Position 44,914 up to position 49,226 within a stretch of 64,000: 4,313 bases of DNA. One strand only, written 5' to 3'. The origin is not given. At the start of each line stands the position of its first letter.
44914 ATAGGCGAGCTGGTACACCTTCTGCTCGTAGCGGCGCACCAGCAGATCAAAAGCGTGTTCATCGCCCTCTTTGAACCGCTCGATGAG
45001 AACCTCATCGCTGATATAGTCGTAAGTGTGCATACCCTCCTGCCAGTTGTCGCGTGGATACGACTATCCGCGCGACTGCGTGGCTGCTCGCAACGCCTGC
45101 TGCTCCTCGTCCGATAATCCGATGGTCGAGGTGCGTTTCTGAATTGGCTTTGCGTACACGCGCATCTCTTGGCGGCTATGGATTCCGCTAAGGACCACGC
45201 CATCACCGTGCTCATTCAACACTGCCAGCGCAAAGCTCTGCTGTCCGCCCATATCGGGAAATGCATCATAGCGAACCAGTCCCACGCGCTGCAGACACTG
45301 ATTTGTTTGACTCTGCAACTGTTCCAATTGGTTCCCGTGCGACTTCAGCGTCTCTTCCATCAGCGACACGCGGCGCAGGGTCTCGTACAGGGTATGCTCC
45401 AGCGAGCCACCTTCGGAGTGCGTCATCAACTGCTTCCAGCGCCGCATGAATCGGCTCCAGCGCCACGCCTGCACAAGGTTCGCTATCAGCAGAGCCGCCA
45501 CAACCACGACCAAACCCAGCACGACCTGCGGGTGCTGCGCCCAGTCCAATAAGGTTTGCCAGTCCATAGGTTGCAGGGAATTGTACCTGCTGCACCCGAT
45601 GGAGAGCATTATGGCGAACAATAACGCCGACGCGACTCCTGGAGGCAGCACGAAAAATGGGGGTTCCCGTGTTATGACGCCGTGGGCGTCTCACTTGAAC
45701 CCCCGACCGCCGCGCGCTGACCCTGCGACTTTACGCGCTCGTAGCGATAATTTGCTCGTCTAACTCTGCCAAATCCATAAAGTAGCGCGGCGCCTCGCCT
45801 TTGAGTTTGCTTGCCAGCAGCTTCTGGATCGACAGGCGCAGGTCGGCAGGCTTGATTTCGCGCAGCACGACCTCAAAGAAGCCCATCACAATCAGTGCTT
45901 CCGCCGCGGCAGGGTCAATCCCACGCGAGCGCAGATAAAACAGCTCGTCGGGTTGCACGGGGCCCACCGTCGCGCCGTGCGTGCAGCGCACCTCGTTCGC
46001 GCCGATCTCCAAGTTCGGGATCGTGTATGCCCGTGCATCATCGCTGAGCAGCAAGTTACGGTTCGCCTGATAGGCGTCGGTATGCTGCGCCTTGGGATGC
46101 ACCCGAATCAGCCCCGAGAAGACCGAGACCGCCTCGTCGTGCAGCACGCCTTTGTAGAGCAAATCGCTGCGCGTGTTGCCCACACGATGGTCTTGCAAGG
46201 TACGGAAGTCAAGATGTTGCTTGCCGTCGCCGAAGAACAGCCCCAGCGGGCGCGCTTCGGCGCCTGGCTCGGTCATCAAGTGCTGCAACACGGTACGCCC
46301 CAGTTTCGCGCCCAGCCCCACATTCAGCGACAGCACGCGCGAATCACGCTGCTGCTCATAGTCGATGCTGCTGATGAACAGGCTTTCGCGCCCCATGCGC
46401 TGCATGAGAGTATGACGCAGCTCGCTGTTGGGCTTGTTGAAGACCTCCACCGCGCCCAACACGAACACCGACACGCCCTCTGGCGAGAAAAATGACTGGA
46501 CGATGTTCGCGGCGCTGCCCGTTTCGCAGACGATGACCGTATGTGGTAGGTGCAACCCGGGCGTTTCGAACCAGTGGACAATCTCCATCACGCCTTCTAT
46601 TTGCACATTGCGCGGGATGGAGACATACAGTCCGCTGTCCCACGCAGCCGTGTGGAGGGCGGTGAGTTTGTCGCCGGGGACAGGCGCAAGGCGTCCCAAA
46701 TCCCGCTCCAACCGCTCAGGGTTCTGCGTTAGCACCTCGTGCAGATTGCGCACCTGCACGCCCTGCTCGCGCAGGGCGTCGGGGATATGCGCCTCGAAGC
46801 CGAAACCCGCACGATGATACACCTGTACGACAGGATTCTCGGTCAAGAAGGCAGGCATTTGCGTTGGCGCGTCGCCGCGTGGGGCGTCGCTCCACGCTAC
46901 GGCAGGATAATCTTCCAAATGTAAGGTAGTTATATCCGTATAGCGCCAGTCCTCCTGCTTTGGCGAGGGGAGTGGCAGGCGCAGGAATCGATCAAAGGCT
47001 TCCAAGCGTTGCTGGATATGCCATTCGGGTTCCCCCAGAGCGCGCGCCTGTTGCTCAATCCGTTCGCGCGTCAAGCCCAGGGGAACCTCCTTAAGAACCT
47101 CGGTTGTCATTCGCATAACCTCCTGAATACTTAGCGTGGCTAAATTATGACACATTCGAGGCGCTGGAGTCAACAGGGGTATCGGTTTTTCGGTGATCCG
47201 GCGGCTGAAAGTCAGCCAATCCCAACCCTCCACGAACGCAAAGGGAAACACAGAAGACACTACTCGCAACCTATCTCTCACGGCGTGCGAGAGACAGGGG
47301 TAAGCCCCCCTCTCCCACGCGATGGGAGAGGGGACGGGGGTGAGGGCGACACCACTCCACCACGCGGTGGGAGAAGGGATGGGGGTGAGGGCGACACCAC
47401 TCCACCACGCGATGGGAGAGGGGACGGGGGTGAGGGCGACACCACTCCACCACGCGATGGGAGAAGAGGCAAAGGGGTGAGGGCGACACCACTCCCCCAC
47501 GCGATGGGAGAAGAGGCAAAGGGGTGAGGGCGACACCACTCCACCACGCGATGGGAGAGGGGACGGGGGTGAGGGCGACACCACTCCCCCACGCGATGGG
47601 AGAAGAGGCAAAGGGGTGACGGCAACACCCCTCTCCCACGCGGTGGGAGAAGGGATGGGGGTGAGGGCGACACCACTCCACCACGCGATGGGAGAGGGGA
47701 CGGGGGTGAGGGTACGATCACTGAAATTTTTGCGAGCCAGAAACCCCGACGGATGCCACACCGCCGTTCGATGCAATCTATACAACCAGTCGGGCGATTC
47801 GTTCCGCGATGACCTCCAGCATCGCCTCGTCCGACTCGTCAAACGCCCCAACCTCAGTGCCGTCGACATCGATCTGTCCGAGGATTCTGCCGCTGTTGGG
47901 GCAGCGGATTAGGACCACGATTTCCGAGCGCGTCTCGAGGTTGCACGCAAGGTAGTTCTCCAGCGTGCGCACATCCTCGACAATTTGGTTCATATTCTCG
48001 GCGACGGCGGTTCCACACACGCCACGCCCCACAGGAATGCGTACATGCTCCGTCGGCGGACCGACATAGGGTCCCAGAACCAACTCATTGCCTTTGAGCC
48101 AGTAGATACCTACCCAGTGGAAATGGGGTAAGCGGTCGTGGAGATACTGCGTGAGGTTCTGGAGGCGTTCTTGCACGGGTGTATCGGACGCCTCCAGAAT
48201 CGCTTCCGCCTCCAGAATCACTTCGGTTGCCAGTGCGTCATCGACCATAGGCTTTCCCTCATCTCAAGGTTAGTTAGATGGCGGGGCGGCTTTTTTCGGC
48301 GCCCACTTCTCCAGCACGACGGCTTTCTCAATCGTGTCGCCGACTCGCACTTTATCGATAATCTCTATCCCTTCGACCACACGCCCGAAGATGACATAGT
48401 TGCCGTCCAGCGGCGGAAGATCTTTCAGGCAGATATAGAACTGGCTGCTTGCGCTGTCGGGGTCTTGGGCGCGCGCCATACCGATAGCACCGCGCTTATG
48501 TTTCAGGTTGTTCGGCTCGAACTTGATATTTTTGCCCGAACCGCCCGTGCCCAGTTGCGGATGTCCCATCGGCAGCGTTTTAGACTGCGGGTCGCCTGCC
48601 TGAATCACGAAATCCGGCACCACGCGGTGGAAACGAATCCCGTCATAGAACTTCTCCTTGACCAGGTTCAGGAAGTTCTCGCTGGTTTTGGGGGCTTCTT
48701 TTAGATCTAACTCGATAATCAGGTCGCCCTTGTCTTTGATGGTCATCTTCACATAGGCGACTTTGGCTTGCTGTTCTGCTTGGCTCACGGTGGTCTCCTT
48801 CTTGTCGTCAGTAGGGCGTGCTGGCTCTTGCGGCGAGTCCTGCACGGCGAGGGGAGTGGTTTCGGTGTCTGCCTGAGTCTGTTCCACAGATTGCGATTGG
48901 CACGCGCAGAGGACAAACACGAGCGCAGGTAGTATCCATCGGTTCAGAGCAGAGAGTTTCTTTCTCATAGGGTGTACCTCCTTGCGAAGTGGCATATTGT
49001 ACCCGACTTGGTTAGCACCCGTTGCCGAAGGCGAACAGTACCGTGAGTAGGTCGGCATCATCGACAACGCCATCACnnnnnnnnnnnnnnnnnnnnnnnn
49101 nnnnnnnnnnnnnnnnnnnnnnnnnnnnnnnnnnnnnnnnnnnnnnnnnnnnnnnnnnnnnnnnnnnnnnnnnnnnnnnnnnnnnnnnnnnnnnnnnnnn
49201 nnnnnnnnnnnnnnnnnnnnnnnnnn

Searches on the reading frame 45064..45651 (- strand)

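Call 77: search_protein_families(library=pfam, max_evalue=0.001, proteins=[window:45064-45651:-])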
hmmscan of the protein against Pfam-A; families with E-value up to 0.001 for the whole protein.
window:45064-45651:- (195 aa): 1 family
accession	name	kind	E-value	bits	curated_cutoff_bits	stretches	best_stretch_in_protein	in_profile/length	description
PF14584.11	DUF4446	-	5e-47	160.1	27.4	1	43-190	2-149/150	Protein of unknown function (DUF4446)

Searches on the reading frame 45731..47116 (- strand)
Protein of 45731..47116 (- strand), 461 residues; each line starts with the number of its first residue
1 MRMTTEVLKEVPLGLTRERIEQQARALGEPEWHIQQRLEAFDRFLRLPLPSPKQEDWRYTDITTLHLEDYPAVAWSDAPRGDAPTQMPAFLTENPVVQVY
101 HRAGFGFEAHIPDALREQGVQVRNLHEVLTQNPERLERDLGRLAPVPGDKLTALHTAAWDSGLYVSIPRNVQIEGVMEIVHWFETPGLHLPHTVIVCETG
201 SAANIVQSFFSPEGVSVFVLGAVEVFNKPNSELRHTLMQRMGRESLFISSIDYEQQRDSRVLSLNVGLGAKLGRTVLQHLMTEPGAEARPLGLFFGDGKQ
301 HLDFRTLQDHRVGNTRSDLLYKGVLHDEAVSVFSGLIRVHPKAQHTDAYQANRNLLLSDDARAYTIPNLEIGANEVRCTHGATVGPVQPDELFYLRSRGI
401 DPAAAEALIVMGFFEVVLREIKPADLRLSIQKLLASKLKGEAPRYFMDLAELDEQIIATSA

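Call 13: search_protein_families(library=pfam, proteins=[window:45731-47116:-])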
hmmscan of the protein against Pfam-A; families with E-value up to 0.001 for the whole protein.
window:45731-47116:- (461 aa): 2 families
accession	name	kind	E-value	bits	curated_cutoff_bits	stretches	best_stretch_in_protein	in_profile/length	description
PF01458.23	SUFBD_core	-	1.7e-70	237.5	27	1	190-413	11-232/232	SUF system FeS cluster assembly, SufBD core domain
PF19295.5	SufBD_N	-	2.7e-14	53.7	23.5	1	35-176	28-169/172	SufBD protein N-terminal region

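Call 87: search_protein_families(library=ncbifam, max_evalue=1e-10, proteins=[window:45731-47116:-])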
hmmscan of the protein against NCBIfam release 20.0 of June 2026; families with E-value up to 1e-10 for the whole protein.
window:45731-47116:- (461 aa): 5 families
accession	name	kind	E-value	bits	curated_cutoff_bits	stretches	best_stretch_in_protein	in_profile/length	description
TIGR01981.1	sufD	equivalog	3e-72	243.2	222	1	157-427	2-272/275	Fe-S cluster assembly protein SufD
TIGR01980.1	sufB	equivalog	8.6e-46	156.5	346.4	1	111-433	124-447/448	Fe-S cluster assembly protein SufB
NF008194.0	PRK10948.1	equivalog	7.6e-41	140.3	489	1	195-441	175-421/423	Fe-S cluster assembly protein SufD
NF008773.0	PRK11814.1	equivalog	1.5e-32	112.9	717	1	113-440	145-481/484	Fe-S cluster assembly protein SufB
NF052511.1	SUF_like_SmsB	exception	3.8e-26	92.1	650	1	16-435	13-438/445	SUF-like minimal system protein SmsB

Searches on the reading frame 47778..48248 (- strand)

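Call 77: search_protein_families(library=pfam, max_evalue=0.001, proteins=[window:47778-48248:-])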
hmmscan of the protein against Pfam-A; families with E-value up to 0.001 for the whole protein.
window:47778-48248:- (156 aa): 2 families
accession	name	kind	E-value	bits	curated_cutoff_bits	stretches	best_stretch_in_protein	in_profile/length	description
PF01590.32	GAF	-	8.6e-10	39.7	22.4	1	25-153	2-131/133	GAF domain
PF13185.12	GAF_2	-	1.7e-09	38.4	28.6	1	24-154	3-134/136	GAF domain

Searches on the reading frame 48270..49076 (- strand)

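Call 77: search_protein_families(library=pfam, max_evalue=0.001, proteins=[window:48270-49076:-])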
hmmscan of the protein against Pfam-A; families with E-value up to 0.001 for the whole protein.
window:48270-49076:- (268 aa): 1 family
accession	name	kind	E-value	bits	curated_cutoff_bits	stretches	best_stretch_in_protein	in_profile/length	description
PF00160.26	Pro_isomerase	-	3.4e-47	161.1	21.7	1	108-252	1-146/159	Cyclophilin type peptidyl-prolyl cis-trans isomerase/CLD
